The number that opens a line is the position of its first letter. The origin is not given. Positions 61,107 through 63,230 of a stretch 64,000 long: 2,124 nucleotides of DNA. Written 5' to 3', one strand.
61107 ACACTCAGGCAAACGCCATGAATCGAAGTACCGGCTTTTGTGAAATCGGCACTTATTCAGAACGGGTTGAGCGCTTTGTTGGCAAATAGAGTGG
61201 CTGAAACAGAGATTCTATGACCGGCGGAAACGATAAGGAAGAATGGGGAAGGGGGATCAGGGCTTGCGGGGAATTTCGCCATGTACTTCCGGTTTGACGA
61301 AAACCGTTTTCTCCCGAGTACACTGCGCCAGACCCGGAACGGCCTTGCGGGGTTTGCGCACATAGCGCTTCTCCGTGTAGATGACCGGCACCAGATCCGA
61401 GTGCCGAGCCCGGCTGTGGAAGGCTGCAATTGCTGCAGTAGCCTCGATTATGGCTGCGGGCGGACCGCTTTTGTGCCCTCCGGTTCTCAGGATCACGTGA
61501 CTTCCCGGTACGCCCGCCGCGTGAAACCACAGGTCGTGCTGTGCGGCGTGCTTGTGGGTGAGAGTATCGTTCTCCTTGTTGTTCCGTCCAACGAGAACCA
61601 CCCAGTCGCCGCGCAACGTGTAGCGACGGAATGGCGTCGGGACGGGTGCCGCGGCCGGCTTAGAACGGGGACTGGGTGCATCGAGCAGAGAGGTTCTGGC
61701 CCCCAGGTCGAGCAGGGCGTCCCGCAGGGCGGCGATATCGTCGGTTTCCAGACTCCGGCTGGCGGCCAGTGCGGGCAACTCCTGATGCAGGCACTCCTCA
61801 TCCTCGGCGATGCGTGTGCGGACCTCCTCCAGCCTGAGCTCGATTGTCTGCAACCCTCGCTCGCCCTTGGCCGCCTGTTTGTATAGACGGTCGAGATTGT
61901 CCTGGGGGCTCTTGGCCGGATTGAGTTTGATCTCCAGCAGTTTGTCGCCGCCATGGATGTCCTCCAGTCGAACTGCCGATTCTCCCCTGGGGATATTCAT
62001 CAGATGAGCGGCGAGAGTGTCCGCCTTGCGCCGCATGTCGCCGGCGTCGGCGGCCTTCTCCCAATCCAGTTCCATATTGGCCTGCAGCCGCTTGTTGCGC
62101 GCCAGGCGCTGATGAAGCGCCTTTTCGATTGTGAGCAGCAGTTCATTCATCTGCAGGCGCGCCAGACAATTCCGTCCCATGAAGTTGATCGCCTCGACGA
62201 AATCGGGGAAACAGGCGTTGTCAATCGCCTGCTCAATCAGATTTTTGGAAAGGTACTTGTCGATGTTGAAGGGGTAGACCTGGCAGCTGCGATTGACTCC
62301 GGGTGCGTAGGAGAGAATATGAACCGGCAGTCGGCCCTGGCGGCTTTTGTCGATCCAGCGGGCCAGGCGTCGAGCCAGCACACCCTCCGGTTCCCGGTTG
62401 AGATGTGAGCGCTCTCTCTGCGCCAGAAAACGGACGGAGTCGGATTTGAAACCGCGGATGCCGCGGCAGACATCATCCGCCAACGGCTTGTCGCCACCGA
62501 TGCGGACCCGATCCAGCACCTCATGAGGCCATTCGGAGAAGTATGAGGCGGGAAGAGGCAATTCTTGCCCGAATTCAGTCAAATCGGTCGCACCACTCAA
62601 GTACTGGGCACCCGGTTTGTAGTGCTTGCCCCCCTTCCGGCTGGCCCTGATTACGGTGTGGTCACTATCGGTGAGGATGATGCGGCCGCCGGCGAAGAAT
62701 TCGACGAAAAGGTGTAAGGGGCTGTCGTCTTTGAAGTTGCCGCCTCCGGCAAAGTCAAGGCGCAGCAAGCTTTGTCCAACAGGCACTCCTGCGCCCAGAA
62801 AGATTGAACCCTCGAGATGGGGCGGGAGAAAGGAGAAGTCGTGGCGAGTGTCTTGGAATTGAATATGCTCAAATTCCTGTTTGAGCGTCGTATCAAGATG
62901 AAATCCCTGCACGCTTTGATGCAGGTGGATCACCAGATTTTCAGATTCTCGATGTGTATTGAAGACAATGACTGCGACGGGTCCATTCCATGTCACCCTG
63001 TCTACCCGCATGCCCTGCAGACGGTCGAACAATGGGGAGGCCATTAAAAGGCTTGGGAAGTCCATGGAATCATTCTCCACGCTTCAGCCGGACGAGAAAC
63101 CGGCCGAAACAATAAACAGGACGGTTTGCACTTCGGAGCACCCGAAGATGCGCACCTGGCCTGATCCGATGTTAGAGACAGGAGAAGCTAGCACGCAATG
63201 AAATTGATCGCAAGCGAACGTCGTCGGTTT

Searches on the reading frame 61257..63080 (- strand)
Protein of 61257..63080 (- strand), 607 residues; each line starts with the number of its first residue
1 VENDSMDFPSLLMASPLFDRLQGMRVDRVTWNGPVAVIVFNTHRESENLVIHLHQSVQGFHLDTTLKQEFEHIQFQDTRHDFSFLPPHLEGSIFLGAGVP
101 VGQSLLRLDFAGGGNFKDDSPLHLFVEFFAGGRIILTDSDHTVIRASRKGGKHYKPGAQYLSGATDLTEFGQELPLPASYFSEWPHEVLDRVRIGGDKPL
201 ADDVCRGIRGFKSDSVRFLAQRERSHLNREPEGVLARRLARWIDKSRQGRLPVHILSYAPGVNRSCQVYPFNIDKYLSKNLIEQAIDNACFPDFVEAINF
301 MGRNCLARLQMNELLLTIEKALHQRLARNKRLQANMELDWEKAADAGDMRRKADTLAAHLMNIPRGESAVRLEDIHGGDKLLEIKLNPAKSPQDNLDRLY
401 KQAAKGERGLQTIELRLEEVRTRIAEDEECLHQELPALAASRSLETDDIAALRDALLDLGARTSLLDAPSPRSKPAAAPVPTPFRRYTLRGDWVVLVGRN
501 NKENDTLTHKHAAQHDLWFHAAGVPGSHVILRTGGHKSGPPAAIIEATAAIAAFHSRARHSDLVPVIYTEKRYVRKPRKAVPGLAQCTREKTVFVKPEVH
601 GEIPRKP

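Call 50: search_protein_families(library=pfam, proteins=[window:61257-63080:-], max_evalue=0.0001)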
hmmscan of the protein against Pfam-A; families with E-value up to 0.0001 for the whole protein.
window:61257-63080:- (607 aa): 3 families
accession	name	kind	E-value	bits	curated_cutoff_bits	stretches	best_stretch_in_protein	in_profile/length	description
PF05833.16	NFACT_N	-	1.1e-22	80.9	31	1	19-435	14-422/456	NFACT N-terminal and middle domains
PF05670.18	NFACT-R_1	-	3.7e-11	44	29.8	1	486-578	4-97/112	NFACT protein RNA binding domain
PF18297.6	NFACT-R_2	-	9.3e-05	23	26.9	0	493-573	10-84/104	NFACT protein RNA binding domain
